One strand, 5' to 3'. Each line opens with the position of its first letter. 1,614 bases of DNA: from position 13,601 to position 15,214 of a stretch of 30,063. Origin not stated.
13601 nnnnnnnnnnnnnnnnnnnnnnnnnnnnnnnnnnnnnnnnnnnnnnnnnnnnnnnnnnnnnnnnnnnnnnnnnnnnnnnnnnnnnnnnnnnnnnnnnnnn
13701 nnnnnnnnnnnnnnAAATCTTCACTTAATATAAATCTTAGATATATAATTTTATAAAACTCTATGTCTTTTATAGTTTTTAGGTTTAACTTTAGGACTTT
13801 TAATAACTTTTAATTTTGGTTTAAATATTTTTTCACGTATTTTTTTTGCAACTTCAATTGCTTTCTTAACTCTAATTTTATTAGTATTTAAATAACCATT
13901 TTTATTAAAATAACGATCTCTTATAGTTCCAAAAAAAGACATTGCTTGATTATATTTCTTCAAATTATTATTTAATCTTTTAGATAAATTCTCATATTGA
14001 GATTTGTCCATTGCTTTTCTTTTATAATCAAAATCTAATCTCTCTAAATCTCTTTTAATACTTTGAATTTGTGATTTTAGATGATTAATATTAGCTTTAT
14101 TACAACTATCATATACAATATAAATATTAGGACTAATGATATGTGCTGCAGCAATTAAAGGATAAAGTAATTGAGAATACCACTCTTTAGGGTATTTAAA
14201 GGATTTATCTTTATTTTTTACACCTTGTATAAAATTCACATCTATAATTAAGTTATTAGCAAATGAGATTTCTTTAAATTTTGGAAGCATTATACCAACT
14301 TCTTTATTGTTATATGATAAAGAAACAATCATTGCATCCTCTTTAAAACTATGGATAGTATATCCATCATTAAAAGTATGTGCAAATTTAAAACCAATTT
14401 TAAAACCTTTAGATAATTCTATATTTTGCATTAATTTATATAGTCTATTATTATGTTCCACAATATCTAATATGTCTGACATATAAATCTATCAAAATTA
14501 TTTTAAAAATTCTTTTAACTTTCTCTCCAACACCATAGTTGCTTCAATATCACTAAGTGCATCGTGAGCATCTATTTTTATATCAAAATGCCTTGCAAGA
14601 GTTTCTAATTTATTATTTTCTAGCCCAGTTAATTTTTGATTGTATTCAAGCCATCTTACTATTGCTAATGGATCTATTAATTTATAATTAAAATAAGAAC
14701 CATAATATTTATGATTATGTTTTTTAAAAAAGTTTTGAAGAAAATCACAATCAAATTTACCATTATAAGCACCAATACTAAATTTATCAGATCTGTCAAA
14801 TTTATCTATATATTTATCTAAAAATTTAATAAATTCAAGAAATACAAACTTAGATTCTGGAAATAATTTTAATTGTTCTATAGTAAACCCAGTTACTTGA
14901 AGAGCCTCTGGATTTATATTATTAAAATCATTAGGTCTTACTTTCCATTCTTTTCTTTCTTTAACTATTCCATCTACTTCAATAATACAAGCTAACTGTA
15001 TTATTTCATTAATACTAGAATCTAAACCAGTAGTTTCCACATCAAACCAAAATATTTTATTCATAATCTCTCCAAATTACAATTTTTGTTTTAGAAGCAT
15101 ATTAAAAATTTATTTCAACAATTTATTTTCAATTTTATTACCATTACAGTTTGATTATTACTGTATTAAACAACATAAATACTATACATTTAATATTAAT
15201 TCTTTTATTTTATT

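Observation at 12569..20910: Five-gene AddB-like / AddA-like / DEDDh exonuclease / orphan / RmuC-like operon in an archaeal-looking genome: candidate undescribed DNA-end-processing or defence module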

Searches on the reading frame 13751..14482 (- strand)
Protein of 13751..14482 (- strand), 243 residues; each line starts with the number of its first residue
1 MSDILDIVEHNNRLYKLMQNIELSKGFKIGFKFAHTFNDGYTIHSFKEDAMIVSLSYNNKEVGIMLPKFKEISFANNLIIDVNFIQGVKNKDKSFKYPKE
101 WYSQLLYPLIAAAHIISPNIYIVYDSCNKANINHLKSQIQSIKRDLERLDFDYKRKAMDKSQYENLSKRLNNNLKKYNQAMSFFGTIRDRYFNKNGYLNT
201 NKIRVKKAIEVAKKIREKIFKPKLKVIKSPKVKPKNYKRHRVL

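Call 4: search_protein_families(library=pfam, proteins=[window:13751-14482:-], max_evalue=0.01)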
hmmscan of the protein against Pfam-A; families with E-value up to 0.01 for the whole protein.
window:13751-14482:- (243 aa): 1 family
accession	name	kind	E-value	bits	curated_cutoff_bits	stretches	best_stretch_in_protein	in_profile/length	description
PF12128.14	DUF3584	-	0.0092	14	31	0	133-210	747-824/1191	Protein of unknown function (DUF3584)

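Call 5: search_protein_families(library=padloc, proteins=[window:13751-14482:-], max_evalue=0.01)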
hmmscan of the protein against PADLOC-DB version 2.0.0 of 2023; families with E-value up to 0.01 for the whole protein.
window:13751-14482:- (243 aa): 0 families

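Call 6: search_protein_families(library=ncbifam, proteins=[window:13751-14482:-], max_evalue=0.01)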
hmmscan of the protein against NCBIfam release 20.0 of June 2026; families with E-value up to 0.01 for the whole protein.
window:13751-14482:- (243 aa): 1 family
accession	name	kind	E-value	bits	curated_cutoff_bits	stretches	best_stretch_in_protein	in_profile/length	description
NF003383.0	PRK04517.1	equivalog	0.0006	19.4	301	1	14-84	47-118/216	hypothetical protein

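Call 26: find_homologous_proteins(query=window:13751-14482:-, max_evalue=0.01)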
Query window:13751-14482:- (243 aa): 2 proteins with E <= 0.01 among 331 candidates.
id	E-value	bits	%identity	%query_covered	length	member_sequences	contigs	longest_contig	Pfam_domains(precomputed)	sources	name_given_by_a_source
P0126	2.6e-153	526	100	100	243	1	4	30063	-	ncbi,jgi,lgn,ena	jgi:hypothetical protein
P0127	5.6e-105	368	72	100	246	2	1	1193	-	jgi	-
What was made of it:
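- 13751..14482 (-): Fast-evolving small protein of unknown function (243 aa) with a basic C-terminal tail. It belongs to a small unannotated family. The word-indexed search found one homologue (call 26).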

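Call 83: find_encoding_contigs(protein=P0127, flank=3000, max_places=3)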
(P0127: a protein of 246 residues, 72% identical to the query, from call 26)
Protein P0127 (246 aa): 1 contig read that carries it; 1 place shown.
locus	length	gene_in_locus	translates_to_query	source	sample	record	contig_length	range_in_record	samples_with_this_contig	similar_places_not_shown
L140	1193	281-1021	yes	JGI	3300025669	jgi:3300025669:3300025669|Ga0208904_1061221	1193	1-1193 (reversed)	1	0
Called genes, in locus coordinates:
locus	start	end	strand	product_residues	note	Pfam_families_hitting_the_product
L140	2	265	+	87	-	?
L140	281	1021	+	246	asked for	-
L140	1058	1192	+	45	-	?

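Call 84: find_encoding_contigs(protein=P0126, flank=10000, max_places=5)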
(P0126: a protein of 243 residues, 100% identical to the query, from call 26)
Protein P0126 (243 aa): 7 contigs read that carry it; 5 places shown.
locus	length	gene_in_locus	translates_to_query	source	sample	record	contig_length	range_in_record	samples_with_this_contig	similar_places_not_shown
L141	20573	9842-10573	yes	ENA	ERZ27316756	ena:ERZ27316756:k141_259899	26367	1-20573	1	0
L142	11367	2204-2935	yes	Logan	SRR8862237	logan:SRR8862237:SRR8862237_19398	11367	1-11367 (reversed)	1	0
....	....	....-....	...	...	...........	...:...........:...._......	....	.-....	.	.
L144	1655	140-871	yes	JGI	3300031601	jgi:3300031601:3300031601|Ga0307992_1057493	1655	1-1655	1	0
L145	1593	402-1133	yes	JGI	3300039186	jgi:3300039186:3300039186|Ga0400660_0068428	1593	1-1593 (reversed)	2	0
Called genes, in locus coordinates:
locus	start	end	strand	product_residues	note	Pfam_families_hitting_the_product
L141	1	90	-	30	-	?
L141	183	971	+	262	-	-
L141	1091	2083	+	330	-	-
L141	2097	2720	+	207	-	PF00702:Hydrolase, PF13419:HAD_2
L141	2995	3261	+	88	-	-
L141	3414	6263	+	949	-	PF12705:PDDEXK_1 (faint)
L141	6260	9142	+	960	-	PF00580:UvrD-helicase, PF13245:AAA_19, PF13361:UvrD_C, PF13538:UvrD_C_2 (faint)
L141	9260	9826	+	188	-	PF00929:RNase_T, PF13482:RNase_H_2 (faint)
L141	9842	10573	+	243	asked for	-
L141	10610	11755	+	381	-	-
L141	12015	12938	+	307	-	-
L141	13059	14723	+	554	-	-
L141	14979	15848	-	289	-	PF00892:EamA, PF03151:TPT (faint), PF00892:EamA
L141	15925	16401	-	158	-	PF07690:MFS_1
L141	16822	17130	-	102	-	PF07690:MFS_1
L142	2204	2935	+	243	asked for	-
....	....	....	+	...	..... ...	-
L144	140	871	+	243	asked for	-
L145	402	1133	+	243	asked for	-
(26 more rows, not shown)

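Call 89: search_protein_representatives(protein=window:13751-14482:-)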
Query: 243 residues. Proteins with E-value up to 0.001 (for the whole library): 17; up to 1e-10: 6; up to 1e-30: 2. The best 17 are listed.
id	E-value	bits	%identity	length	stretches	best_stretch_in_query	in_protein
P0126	8.3e-154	526.0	100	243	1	1-243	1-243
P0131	4.5e-32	127.8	38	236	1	7-239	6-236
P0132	6.1e-29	117.5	40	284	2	10-144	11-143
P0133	1.5e-27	113.0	35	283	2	9-169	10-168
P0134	3.9e-12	62.6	32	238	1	8-234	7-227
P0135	1.1e-11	61.1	35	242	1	27-231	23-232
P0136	2.5e-10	56.7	30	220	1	11-233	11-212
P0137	1.1e-09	54.6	31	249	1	18-229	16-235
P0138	2.8e-09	53.2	33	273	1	19-241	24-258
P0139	1.3e-07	47.8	31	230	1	18-238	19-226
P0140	6.6e-07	45.5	28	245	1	20-236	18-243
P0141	6.7e-07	45.4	28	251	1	15-214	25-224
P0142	5.1e-06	42.5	28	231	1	16-224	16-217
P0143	1.8e-05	40.8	28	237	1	6-220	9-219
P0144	2.1e-05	40.5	38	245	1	19-211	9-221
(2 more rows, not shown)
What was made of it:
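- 13751..14482 (-): Exhaustive phmmer found 16 remote homologues at 28-40% identity (call 89).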

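Call 92: find_related_loci(query=A4, collection=viral_contigs, flank=10000)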
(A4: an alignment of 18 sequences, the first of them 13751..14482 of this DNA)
Query A4 (243 aa) in viral_contigs; peptide patterns used: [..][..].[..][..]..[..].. (x = any residue, [..] = any of these).
82 stretches matched a pattern, but none encodes a relative of the query by tblastn (E <= 1e-3).

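Call 93: search_protein_families(library=pfam, alignment_id=A4, max_evalue=0.01)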
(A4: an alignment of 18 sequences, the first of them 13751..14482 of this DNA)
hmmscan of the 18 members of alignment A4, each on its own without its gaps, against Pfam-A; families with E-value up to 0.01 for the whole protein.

A. member 1, window:13751-14482:- (243 aa): 1 family
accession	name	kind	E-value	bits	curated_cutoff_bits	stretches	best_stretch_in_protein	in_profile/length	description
PF12128.14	DUF3584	-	0.0092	14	31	0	133-210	747-824/1191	Protein of unknown function (DUF3584)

B. families by the number of members that match (of 18 scanned): 1 family
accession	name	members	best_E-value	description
PF12128.14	DUF3584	1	0.0092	Protein of unknown function (DUF3584)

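Call 94: search_solved_structures(query=A4, max_evalue=1)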
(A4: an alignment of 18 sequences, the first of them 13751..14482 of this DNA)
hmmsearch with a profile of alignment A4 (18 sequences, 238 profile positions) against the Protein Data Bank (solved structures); distinct sequences matched with E-value up to 1: 5.
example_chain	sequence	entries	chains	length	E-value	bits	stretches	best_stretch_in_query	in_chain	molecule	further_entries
6pf2_A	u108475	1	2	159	0.014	18.1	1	106-183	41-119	Myosin, heavy polypeptide 7, cardiac muscle, beta variant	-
4x0r_B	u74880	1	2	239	0.059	16.1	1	176-214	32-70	Interferon-induced GTP-binding protein Mx2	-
5aps_A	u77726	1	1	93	0.33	13.6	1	128-180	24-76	GENERAL CONTROL PROTEIN GCN4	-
6pfp_A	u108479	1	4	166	0.47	13.1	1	120-193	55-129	Myosin-7 fused to GP7 and EB1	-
5j0i_A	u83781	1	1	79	0.7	12.5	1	124-183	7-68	Designed protein 2L6HC3_12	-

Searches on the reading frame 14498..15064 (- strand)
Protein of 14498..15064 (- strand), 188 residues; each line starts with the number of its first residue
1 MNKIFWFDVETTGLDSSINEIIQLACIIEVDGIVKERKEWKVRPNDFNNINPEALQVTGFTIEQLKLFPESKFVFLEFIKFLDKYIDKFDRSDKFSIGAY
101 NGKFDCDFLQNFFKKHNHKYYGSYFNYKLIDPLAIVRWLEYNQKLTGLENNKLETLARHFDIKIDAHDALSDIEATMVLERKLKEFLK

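Call 4: search_protein_families(library=pfam, proteins=[window:14498-15064:-], max_evalue=0.01)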
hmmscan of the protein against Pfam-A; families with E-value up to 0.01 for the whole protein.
window:14498-15064:- (188 aa): 2 families
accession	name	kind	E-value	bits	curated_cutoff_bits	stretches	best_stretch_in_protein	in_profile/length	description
PF00929.31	RNase_T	-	2.9e-19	70.6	24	1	6-177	2-161/164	Exonuclease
PF13482.12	RNase_H_2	-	3.3e-06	27.6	22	1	6-169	2-122/165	RNase_H superfamily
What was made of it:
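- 14498..15064 (-): Stand-alone DnaQ-like DEDDh 3'-5' exonuclease (188 aa), 117 nt downstream of AddA. RNase_T 2.9e-19 (call 4).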

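Call 5: search_protein_families(library=padloc, proteins=[window:14498-15064:-], max_evalue=0.01)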
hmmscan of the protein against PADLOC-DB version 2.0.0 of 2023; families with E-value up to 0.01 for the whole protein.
window:14498-15064:- (188 aa): 5 families
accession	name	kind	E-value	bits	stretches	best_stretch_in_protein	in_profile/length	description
PDLC01247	DEDDh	-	3.9e-26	90.4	1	6-177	2-135/139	"CAS-I,CAS-II,CAS-III,CAS-IV,CAS-V,CAS-VI; associated"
PDLC03817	RTasSbcB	-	4.9e-12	43.6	1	6-185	4-190/436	DRT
PDLC00753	Effector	-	2.1e-05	22.4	1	8-119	12-118/184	Exonuclease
PDLC03802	RTasHel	-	0.00017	18.6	1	3-173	400-507/675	DRT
PDLC05027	PDC-S48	-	0.00028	18.1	0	99-179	89-162/411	-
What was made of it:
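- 14498..15064 (-): PADLOC generic DEDDh model 3.9e-26 (call 5).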

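Call 6: search_protein_families(library=ncbifam, proteins=[window:14498-15064:-], max_evalue=0.01)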
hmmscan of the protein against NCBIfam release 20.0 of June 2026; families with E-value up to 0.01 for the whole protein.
window:14498-15064:- (188 aa): 24 families
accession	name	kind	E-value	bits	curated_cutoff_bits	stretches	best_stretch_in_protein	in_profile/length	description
NF001688.0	PRK00448.1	equivalog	2e-16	58.8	873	1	7-182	428-583/1445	PolC-type DNA polymerase III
TIGR01405.1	polC_Gram_pos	equivalog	3.1e-15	55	1043.45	1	7-181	194-348/1211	DNA polymerase III subunit alpha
NF005927.0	PRK07942.1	subfamily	9e-14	51.7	186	1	3-184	8-177/232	DNA polymerase III subunit epsilon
NF005289.0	PRK06807.1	equivalog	1.7e-12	47.2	335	1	7-175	13-160/313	3'-5' exonuclease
NF005906.0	PRK07883.1-4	equivalog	4.1e-12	45.2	495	1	7-183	11-167/563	DEDD exonuclease domain-containing protein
NF008746.0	PRK11779.1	equivalog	2.4e-11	42.9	260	1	3-185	8-197/477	exodeoxyribonuclease I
NF005907.0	PRK07883.1-5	equivalog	3e-11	42.4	454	1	7-177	33-185/584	DEDD exonuclease domain-containing protein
TIGR01406.1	dnaQ_proteo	equivalog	1.1e-10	41.5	222.7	1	7-172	5-157/231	DNA polymerase III subunit epsilon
NF004316.1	PRK05711.1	equivalog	3.5e-10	39.9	196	1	7-173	6-159/234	DNA polymerase III subunit epsilon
TIGR01407.1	dinG_rel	hypoth_equivalog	7.7e-10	37.6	547.7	1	8-179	6-157/889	putative DnaQ family exonuclease/DinG family helicase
TIGR01298.1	RNaseT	equivalog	3.3e-09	36.8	246.2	1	7-179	13-184/200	ribonuclease T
NF004964.0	PRK06310.1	equivalog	8.4e-08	31.9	236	1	6-180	11-167/250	DNA polymerase III subunit epsilon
NF005836.0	PRK07740.1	equivalog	1.1e-07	31.5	261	1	6-179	63-218/244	hypothetical protein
TIGR00573.1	dnaq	subfamily_domain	2e-07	30.8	71.5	1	7-176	12-166/217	exonuclease, DNA polymerase III, epsilon subunit family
NF006601.0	PRK09145.1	equivalog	2.1e-07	30.6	189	1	5-178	32-192/207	3'-5' exonuclease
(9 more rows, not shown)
